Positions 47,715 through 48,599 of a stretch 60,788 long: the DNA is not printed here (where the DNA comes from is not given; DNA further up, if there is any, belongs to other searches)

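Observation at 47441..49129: Miniature RT-like ORF (194 codons, YADN) inside ~1.7 kb of ORF-poor, lower-GC island DNA: a decayed relic or a compact RT + ncRNA module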

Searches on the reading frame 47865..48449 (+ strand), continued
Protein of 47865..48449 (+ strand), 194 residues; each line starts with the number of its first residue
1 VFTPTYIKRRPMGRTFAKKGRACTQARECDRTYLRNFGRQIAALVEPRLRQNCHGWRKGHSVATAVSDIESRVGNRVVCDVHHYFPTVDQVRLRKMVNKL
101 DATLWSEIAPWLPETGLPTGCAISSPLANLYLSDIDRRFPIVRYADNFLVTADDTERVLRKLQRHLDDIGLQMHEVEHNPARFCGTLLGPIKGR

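Call 40: find_encoding_contigs(protein=P0014, flank=5000, max_places=2)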
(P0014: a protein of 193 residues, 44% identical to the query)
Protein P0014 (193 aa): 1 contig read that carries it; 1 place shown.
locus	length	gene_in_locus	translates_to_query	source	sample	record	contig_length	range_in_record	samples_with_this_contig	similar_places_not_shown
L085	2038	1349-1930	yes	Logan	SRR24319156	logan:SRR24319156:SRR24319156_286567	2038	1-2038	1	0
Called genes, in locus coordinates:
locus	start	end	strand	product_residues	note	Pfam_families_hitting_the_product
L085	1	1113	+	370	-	?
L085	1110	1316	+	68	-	PF12728:HTH_17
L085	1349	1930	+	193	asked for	PF00078:RVT_1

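Call 43: search_protein_representatives(protein=window:47865-48449:+)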
Query: 194 residues. Proteins with E-value up to 0.001 (for the whole library): 247; up to 1e-10: 26; up to 1e-30: 15. The best 150 are listed.
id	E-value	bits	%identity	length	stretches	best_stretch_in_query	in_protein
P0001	3.0e-131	451.4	100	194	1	1-194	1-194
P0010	2.7e-47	177.4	52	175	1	34-192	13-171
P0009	2.9e-47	177.4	47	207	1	9-186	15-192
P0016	2.1e-45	171.2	45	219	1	1-192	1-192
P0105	8.9e-41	156.2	46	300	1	29-186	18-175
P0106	3.8e-37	144.3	41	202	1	4-188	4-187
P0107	2.0e-36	142.0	43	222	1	2-190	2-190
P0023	4.3e-36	140.9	49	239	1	41-184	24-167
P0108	4.8e-35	137.5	45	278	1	12-190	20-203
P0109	6.8e-33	130.4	48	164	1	44-188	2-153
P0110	7.1e-33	130.4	44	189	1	38-179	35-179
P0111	7.7e-33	130.3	43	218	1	8-188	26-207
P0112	8.8e-33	130.1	45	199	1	15-186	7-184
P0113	1.8e-31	125.8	41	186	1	29-189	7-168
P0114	2.3e-31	125.5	38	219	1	15-191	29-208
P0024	2.3e-30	122.2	42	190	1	7-187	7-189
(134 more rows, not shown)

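Call 48: predict_structure(alignment_id=A2)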
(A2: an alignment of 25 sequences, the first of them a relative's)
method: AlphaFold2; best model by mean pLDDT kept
length: 194 residues; sequences in the alignment: 25
mean_pLDDT: 94.0   pTM: 0.88
mean pLDDT of the five models: 94.0, 93.7, 93.4, 92.8, 91.9
residues with pLDDT >= 90: 165; 70-90: 23; 50-70: 6; < 50: 0
segments of 3 or more residues with pLDDT < 50: none
pLDDT, mean of each block of 10 residues (from residue 1): 70 85 90 96 97 95 98 97 95 98 96 93 97 98 97 97 98 97 97 80
secondary structure, 60 per line:
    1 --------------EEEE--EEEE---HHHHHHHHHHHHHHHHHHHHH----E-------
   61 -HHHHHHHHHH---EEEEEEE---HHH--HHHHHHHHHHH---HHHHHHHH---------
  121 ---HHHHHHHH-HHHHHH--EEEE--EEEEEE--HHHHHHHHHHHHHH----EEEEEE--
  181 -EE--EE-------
elements in order: E15-18 E21-24 H28-48 H62-71 E75-81 H90-100 H104-111 H124-131 H133-138 E141-144 E147-152 H155-168 E173-178

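Call 51: fold_search(model_id=the predicted structure, library=pdb)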
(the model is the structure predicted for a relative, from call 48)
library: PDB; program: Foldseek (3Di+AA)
matches with E <= 10: 792; with E <= 0.001: 103
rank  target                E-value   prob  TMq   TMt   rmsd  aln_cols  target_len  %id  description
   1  6ar1_A                8.6e-10  1.00  0.77  0.38   3.7       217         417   22  Structure of a Thermostable Group II Intron Reverse Transcriptase with Template-Primer and Its Functional and Evolutio (released 2017-11-29)
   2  8ubd_A                1.3e-09  1.00  0.80  0.49   2.4       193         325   22  Diversity-generating retroelement (DGR) ribonucleoprotein reverse transcriptase - Pre-active State 2 (released 2024-10-23)
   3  6ar1_D                2.2e-09  1.00  0.79  0.39   3.1       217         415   22  Structure of a Thermostable Group II Intron Reverse Transcriptase with Template-Primer and Its Functional and Evolutio (released 2017-11-29)
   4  7k9y_A                3.0e-09  1.00  0.77  0.37   3.7       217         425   22  GsI-IIC RT Template-Switching Complex (twinned) (released 2021-08-18)
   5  9n69_E                4.5e-09  1.00  0.68  0.45   4.2       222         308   17  Structure of the retron IA complex with HNH nuclease in the "down" orientation (released 2025-04-23)
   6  9d4s_B                5.7e-09  1.00  0.74  0.37   8.0       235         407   19  Structure of G2L4 RT in complex with 15 nucleotide snapback substrate (released 2025-07-30)
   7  5irg_C                7.4e-09  1.00  0.71  0.50   5.2       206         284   18  Reverse transcriptase domain of group II intron maturase from Roseburia intestinalis in P212121 space group (released 2016-05-04)
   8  5irg_B                7.4e-09  1.00  0.69  0.48   5.2       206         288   18  Reverse transcriptase domain of group II intron maturase from Roseburia intestinalis in P212121 space group (released 2016-05-04)
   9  5hhl_D                7.9e-09  1.00  0.71  0.50   5.1       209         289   19  Reverse transcriptase domain of group II intron maturase from Eubacterium rectale in P21 space group (released 2016-05-04)
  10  5irg_A                8.4e-09  1.00  0.69  0.49   5.2       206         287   18  Reverse transcriptase domain of group II intron maturase from Roseburia intestinalis in P212121 space group (released 2016-05-04)
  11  9d4s_A                1.1e-08  1.00  0.72  0.36   7.4       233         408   18  Structure of G2L4 RT in complex with 15 nucleotide snapback substrate (released 2025-07-30)
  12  5hhl_A                1.1e-08  1.00  0.69  0.48   5.3       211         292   19  Reverse transcriptase domain of group II intron maturase from Eubacterium rectale in P21 space group (released 2016-05-04)
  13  9vma_A                1.1e-08  1.00  0.74  0.32   5.5       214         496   16  Cryo-EM structure of substrate-bound DRT9 hexamer complex (released 2025-08-20)
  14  6ar3_A                1.2e-08  1.00  0.77  0.38   3.7       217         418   22  Structure of a Thermostable Group II Intron Reverse Transcriptase with Template-Primer and Its Functional and Evolutio (released 2017-11-29)
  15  5irf_B                1.5e-08  1.00  0.72  0.51   5.0       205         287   19  Reverse transcriptase domain of group II intron maturase from Roseburia intestinalis in P1 space group (released 2016-05-04)
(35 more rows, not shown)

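Call 68: search_protein_families(library=padloc, proteins=[P0026, P0028, P0030, P0034, P0033], max_evalue=0.00001)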
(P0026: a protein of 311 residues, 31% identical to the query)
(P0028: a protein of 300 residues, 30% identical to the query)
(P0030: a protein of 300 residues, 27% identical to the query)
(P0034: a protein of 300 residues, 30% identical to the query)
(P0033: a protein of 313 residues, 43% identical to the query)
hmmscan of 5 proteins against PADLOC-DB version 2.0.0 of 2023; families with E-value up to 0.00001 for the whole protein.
P0026 (311 aa): 85 families (the best 25 are shown)
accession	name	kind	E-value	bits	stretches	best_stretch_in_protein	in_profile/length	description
PDLC01136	RT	-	3.3e-84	280.4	1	6-278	4-262/263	RT (reverse transcriptase)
PDLC02063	Cas1_IIIb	-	2.1e-55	186.5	1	6-277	7-277/617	-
PDLC03754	RT_UG17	-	6.7e-41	138.5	1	7-279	10-275/429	DRT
PDLC03759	RT_UG21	-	2.6e-33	113.6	1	10-262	4-266/503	DRT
PDLC03779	RT_UG4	-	1.2e-32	111.2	1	83-278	70-263/307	DRT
PDLC03756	RT_UG19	-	9e-32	108.9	1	122-264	137-278/562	DRT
PDLC03766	Drt9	-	5.2e-31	106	1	49-259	75-277/488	DRT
PDLC03764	RT_UG26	-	1.3e-30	104.5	1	91-279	89-277/398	DRT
PDLC01607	RT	-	9.9e-28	95.4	1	69-272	3-159/161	"CAS-I,CAS-II,CAS-III,CAS-IV,CAS-V,CAS-VI; acquisition_associated"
PDLC03760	RT_UG22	-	1.7e-25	88.1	1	51-264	48-243/476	DRT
PDLC03688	HEase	-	3.1e-24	83.7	1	50-209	72-231/599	homing endonuclease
PDLC03755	RT_UG18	-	7.8e-24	82.7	1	82-276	68-263/295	DRT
PDLC03757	Drt2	-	4.6e-21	73.4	2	186-280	285-388/502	DRT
PDLC03768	Drt3a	-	1.7e-19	68.6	1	119-277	121-270/411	DRT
PDLC03698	HEase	-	1e-18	64.8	1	15-209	264-457/834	homing endonuclease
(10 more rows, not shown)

P0028 (300 aa): 86 families (the best 25 are shown)
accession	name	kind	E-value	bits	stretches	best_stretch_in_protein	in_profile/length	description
PDLC01136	RT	-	3.1e-93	310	1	4-275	4-261/263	RT (reverse transcriptase)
PDLC02063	Cas1_IIIb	-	3.7e-65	218.6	1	10-275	13-277/617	-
PDLC03754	RT_UG17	-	1.5e-48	163.8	1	3-280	8-278/429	DRT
PDLC03756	RT_UG19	-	1.4e-41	141.2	2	121-239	136-253/562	DRT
PDLC03759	RT_UG21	-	7.3e-40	135.2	1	11-254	7-258/503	DRT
PDLC03779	RT_UG4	-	1.5e-36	124.1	1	32-277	26-264/307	DRT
PDLC03764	RT_UG26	-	7.3e-34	115.2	1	45-288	44-288/398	DRT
PDLC03766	Drt9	-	8.1e-33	112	1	44-244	72-262/488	DRT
PDLC03688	HEase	-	6.2e-32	109.1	1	10-214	35-236/599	homing endonuclease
PDLC03778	RT_UG39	-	1.6e-29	101.3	2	7-165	76-234/541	DRT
PDLC01607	RT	-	5.5e-26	89.7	1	72-272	6-161/161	"CAS-I,CAS-II,CAS-III,CAS-IV,CAS-V,CAS-VI; acquisition_associated"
PDLC03760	RT_UG22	-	7e-26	89.3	1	45-254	45-233/476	DRT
PDLC03757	Drt2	-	1.3e-24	85.1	2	186-261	285-362/502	DRT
PDLC03755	RT_UG18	-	1.4e-24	85.1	1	82-275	68-264/295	DRT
PDLC03771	RT_UG32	-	3.6e-24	83.3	1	30-240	54-264/521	DRT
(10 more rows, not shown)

P0030 (300 aa): 79 families (the best 25 are shown)
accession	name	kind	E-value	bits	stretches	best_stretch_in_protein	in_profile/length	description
PDLC01136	RT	-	2.8e-82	274.1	1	2-271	2-261/263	RT (reverse transcriptase)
PDLC02063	Cas1_IIIb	-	7e-53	178.1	1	11-283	14-289/617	-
PDLC03754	RT_UG17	-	6.2e-32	109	1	4-272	9-274/429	DRT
PDLC03756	RT_UG19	-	1.2e-31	108.5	2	122-231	139-251/562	DRT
PDLC03759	RT_UG21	-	2.1e-28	97.3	1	9-252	5-262/503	DRT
PDLC03764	RT_UG26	-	4.9e-28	96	1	83-272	82-276/398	DRT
PDLC03779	RT_UG4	-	5.6e-27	92.7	1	32-274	26-264/307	DRT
PDLC03688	HEase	-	7.1e-27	92.4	1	14-203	39-231/599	homing endonuclease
PDLC01607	RT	-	5.2e-26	89.8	1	65-267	1-160/161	"CAS-I,CAS-II,CAS-III,CAS-IV,CAS-V,CAS-VI; acquisition_associated"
PDLC03766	Drt9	-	2.6e-25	87.2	1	46-251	74-275/488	DRT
PDLC03698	HEase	-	2.2e-22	76.9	1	59-205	308-459/834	homing endonuclease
PDLC03755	RT_UG18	-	4.2e-21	73.7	1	77-275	65-268/295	DRT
PDLC03778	RT_UG39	-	3.7e-20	70.4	2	169-253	280-364/541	DRT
PDLC03758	RT_UG20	-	2.4e-19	67.8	1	39-253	43-266/511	DRT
PDLC03761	RT_UG23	-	2.6e-18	63.8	1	10-252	6-259/489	DRT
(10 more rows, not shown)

P0034 (300 aa): 79 families (the best 25 are shown)
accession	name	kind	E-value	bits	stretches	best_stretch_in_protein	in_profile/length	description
PDLC01136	RT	-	3.9e-85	283.5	1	2-271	2-261/263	RT (reverse transcriptase)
PDLC02063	Cas1_IIIb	-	5.1e-53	178.6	1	11-285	14-291/617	-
PDLC03756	RT_UG19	-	4e-37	126.5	2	123-230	140-250/562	DRT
PDLC03754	RT_UG17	-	1.9e-32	110.7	1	3-283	8-283/429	DRT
PDLC03779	RT_UG4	-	3e-32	110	1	12-295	7-283/307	DRT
PDLC03764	RT_UG26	-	2.3e-29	100.4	1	89-273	87-277/398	DRT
PDLC03688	HEase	-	5e-29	99.5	1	9-205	34-233/599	homing endonuclease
PDLC03766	Drt9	-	1.5e-28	97.8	1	46-252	74-276/488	DRT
PDLC03759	RT_UG21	-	2.9e-27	93.6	2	129-253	141-263/503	DRT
PDLC01607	RT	-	7.4e-27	92.5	1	66-268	2-161/161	"CAS-I,CAS-II,CAS-III,CAS-IV,CAS-V,CAS-VI; acquisition_associated"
PDLC03755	RT_UG18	-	2.5e-24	84.3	1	75-271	63-264/295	DRT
PDLC03698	HEase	-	8.6e-24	81.5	1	11-203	262-457/834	homing endonuclease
PDLC03778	RT_UG39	-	3.8e-23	80.3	2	31-160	92-230/541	DRT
PDLC03761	RT_UG23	-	6e-23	79.1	1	10-285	6-291/489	DRT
PDLC03760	RT_UG22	-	1.2e-18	65.4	1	9-253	9-238/476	DRT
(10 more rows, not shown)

P0033 (313 aa): 78 families (the best 25 are shown)
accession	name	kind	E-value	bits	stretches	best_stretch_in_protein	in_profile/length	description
PDLC01136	RT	-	6.2e-88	292.6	1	6-278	2-260/263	RT (reverse transcriptase)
PDLC02063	Cas1_IIIb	-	1.4e-54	183.7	1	30-277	29-275/617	-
PDLC03754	RT_UG17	-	1.1e-37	128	1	7-277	8-271/429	DRT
PDLC03779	RT_UG4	-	3.4e-34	116.3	1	42-278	32-261/307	DRT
PDLC03756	RT_UG19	-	3.6e-34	116.8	2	127-265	140-277/562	DRT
PDLC03759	RT_UG21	-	7.4e-33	112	1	11-266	3-268/503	DRT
PDLC03764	RT_UG26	-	4.4e-32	109.3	1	95-280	91-276/398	DRT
PDLC03766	Drt9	-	2.5e-28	97.2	1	51-260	75-276/488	DRT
PDLC01607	RT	-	1.9e-25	88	1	69-274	1-159/161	"CAS-I,CAS-II,CAS-III,CAS-IV,CAS-V,CAS-VI; acquisition_associated"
PDLC03688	HEase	-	1.8e-23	81.1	1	24-211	42-231/599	homing endonuclease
PDLC03755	RT_UG18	-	2.9e-22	77.6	1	84-276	68-261/295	DRT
PDLC03760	RT_UG22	-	9.4e-22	75.7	1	43-266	38-243/476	DRT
PDLC03698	HEase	-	2.5e-20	70.1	1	44-211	290-457/834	homing endonuclease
PDLC02941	RT_II-A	-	3.9e-16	57.1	1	66-273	43-236/309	-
PDLC03765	RT_UG27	-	4.2e-16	56.9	1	48-282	42-280/420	DRT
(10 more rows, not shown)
